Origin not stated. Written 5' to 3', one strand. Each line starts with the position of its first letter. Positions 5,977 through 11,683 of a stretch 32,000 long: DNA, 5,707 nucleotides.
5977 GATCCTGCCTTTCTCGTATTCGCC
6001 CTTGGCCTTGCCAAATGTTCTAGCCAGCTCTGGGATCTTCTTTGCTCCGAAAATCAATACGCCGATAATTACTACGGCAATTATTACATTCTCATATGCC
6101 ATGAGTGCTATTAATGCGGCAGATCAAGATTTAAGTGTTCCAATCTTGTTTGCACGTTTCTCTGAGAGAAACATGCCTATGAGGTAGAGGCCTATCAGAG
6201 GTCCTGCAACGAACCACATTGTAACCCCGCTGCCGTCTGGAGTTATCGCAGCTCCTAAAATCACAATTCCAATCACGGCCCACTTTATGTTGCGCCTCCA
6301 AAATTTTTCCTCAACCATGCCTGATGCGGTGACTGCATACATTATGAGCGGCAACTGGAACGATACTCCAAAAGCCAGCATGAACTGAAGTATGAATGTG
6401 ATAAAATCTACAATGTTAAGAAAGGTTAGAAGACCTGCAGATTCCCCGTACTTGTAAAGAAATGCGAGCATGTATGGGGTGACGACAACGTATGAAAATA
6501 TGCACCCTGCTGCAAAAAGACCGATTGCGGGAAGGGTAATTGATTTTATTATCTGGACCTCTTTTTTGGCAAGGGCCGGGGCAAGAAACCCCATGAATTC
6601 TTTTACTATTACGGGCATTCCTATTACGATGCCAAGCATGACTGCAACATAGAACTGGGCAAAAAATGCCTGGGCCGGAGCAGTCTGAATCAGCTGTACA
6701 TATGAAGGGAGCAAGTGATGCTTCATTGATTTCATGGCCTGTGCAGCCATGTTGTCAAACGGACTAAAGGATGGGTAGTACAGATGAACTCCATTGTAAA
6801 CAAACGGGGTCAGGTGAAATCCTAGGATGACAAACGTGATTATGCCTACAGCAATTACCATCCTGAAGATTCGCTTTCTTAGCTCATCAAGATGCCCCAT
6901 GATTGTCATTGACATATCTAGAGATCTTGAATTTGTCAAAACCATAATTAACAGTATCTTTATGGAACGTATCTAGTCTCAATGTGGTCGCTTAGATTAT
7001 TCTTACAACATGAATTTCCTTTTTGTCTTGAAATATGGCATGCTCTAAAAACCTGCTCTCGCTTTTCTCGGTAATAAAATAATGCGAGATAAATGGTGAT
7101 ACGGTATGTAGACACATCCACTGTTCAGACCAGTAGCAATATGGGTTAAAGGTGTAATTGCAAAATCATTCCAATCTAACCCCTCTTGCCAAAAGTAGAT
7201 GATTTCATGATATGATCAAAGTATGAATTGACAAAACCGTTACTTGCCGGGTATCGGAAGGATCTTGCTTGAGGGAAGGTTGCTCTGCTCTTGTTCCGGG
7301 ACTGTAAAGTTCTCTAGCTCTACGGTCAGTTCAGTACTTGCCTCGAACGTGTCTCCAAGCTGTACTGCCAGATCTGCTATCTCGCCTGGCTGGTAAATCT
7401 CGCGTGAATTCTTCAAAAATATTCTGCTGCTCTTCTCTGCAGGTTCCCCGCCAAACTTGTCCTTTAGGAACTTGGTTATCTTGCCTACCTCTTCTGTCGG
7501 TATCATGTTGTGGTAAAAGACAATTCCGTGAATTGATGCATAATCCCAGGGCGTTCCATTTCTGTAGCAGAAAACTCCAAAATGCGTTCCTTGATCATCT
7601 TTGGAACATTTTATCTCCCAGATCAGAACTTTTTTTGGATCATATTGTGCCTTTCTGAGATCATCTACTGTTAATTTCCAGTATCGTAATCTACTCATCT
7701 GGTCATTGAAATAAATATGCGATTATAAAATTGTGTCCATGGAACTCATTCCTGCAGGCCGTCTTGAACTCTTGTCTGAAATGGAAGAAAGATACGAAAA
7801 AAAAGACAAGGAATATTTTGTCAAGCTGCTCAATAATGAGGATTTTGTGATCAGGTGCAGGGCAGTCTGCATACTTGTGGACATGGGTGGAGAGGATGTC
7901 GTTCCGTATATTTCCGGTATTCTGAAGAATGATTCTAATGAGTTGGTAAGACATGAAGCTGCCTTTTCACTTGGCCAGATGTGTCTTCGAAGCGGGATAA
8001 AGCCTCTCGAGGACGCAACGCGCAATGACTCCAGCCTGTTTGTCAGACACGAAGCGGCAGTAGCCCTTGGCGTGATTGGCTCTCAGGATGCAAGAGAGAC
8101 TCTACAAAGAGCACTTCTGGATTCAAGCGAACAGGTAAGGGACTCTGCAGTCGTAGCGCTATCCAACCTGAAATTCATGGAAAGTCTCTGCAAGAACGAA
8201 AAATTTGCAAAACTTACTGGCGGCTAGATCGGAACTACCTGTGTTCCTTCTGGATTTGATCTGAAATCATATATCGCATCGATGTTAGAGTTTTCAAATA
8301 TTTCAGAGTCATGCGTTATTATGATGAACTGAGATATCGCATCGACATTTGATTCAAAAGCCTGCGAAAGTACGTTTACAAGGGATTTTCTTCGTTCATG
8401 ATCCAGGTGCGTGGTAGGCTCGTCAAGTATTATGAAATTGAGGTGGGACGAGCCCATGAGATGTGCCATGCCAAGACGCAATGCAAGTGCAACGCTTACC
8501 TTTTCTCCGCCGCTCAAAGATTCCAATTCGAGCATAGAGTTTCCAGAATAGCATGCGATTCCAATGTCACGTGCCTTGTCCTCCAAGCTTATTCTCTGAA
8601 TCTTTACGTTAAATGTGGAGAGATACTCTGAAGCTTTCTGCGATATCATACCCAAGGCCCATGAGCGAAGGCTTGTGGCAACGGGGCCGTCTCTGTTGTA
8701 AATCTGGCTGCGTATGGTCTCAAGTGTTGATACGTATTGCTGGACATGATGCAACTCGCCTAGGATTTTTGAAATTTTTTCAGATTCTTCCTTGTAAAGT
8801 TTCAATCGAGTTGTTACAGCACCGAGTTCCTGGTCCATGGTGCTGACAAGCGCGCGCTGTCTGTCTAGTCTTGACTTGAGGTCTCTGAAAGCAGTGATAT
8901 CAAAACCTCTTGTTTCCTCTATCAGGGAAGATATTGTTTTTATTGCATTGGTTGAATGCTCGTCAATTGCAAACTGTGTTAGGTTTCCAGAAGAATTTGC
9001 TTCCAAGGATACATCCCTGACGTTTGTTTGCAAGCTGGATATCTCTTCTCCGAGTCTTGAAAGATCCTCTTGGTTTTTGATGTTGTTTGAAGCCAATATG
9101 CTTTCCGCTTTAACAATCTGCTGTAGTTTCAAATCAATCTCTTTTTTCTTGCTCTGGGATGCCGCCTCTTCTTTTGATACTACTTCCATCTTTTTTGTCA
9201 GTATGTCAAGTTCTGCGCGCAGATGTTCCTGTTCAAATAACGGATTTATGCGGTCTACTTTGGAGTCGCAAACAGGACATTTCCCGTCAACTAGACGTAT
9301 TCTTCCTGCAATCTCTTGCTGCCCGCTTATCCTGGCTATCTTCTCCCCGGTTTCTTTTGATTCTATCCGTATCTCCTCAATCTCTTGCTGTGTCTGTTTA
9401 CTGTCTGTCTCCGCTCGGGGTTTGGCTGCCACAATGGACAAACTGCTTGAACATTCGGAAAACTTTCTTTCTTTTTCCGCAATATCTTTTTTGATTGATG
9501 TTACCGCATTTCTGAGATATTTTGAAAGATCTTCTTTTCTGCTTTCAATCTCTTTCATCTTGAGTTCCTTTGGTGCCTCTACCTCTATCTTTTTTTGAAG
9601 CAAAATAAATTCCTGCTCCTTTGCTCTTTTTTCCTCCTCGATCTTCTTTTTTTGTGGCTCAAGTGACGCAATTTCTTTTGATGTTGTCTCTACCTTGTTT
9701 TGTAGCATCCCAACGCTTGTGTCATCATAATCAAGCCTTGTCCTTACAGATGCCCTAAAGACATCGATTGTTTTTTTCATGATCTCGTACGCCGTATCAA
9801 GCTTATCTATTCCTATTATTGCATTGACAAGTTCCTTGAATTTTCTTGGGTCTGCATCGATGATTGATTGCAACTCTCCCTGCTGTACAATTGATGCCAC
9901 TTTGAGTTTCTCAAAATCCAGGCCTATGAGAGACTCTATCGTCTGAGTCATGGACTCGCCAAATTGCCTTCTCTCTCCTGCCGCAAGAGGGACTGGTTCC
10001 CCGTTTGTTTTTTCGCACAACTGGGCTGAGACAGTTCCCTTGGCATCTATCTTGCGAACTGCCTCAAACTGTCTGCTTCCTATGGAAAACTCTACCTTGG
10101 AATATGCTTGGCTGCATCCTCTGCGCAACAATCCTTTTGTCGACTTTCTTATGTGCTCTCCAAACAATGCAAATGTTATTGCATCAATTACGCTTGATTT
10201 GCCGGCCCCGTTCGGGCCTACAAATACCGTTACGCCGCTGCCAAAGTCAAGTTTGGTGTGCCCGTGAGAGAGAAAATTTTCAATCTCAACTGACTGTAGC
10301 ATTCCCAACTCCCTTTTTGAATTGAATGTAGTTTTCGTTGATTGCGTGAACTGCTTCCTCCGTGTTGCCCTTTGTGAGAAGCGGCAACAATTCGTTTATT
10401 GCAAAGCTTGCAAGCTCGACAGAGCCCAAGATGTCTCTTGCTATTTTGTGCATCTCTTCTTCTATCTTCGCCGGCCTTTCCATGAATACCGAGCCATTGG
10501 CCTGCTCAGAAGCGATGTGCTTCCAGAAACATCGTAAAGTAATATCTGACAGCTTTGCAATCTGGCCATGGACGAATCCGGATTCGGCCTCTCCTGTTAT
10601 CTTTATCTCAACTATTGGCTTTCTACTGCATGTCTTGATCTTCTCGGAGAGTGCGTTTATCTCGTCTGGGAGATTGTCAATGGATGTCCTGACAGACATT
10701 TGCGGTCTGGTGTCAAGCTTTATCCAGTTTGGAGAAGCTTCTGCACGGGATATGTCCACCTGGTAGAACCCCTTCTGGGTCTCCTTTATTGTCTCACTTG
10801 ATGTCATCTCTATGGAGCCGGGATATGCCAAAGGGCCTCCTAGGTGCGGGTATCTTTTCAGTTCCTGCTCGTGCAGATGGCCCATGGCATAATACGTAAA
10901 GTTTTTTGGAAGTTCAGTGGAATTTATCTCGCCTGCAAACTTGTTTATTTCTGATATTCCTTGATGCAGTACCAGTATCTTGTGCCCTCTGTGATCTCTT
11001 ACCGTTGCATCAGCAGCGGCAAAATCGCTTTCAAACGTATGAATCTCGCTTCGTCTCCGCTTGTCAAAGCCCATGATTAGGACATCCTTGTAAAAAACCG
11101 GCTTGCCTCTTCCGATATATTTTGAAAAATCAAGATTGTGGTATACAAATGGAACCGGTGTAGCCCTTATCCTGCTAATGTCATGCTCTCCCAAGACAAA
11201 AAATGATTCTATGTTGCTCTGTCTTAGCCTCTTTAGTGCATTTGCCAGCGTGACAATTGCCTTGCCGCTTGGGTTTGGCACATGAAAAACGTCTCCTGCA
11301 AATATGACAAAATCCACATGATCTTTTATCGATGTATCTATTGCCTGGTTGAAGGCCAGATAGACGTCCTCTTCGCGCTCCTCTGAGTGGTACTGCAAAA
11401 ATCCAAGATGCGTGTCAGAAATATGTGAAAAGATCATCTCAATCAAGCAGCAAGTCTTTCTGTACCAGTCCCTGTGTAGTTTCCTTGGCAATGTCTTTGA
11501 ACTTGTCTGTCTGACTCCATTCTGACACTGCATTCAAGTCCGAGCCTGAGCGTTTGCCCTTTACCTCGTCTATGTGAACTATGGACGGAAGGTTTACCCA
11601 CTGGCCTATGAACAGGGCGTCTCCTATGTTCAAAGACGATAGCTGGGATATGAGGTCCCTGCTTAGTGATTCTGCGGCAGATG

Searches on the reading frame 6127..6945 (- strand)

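Call 10: search_protein_families(library=pfam, max_evalue=0.01, proteins=[window:6127-6945:-])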
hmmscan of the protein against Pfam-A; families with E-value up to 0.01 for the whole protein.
window:6127-6945:- (273 aa): 1 family
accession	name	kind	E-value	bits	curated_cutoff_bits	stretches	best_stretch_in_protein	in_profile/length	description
PF00902.23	TatC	-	5.4e-49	167.3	25.1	1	18-249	2-208/208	Sec-independent protein translocase protein (TatC)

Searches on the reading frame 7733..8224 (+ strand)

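Call 11: search_protein_families(library=pfam, max_evalue=0.01, proteins=[window:7733-8224:+])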
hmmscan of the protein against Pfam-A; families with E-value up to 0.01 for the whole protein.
window:7733-8224:+ (164 aa): 6 families
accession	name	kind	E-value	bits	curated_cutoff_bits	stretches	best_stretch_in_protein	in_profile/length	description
PF13646.12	HEAT_2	-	3e-22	79.1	27.7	2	63-143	7-87/88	HEAT repeats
PF03130.22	HEAT_PBS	-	5.3e-13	48.5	20.9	1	104-130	1-27/27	PBS lyase HEAT-like repeat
PF02985.28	HEAT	-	1.5e-11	43.9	23.5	0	57-84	2-28/31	HEAT repeat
PF13513.12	HEAT_EZ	-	2.8e-08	34.5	27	0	123-146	32-55/55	HEAT-like repeat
PF12717.13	Cnd1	-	1.6e-05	25.4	26.4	1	122-159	24-60/162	non-SMC mitotic condensation complex subunit 1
PF20168.4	PDS5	-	0.0062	14.8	27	1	55-155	242-357/1053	Sister chromatid cohesion protein PDS5 protein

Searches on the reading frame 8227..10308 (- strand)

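Call 11: search_protein_families(library=pfam, max_evalue=0.01, proteins=[window:8227-10308:-])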
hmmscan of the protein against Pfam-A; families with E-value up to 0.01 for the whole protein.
window:8227-10308:- (694 aa): 8 families
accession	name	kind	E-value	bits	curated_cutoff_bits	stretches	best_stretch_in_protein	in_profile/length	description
PF02463.25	SMC_N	-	2e-23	83.4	40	2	213-680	76-209/220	RecF/RecN/SMC N terminal domain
PF13476.12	AAA_23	-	4.2e-23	83.5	27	1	6-265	1-197/201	AAA domain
PF13175.12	AAA_15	-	4.1e-12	46.8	32.1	1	3-670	1-373/374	AAA ATPase domain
PF13304.12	AAA_21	-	3.7e-11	44.1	27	2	26-48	1-23/304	AAA domain, putative AbiEii toxin, Type IV TA system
PF13555.12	AAA_29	-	4.3e-07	30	27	1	5-52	2-50/61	P-loop containing region of AAA domain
PF13558.12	SbcC_Walker_B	-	4.5e-06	27.3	27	1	595-648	30-89/90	SbcC/RAD50-like, Walker B motif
PF13514.12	AAA_27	-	2.1e-05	24.7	22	1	6-178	5-166/206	AAA domain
PF00005.33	ABC_tran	-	0.00034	21.6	25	0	26-45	13-32/137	ABC transporter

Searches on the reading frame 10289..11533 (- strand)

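Call 11: search_protein_families(library=pfam, max_evalue=0.01, proteins=[window:10289-11533:-])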
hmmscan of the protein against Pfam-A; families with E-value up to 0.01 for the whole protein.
window:10289-11533:- (415 aa): 2 families
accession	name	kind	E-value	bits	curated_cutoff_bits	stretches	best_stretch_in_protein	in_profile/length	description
PF00149.33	Metallophos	-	8.7e-09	36.5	21.5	1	36-222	4-190/191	Calcineurin-like phosphoesterase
PF12850.12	Metallophos_2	-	7e-08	33.1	27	1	33-245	1-139/154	Calcineurin-like phosphoesterase superfamily domain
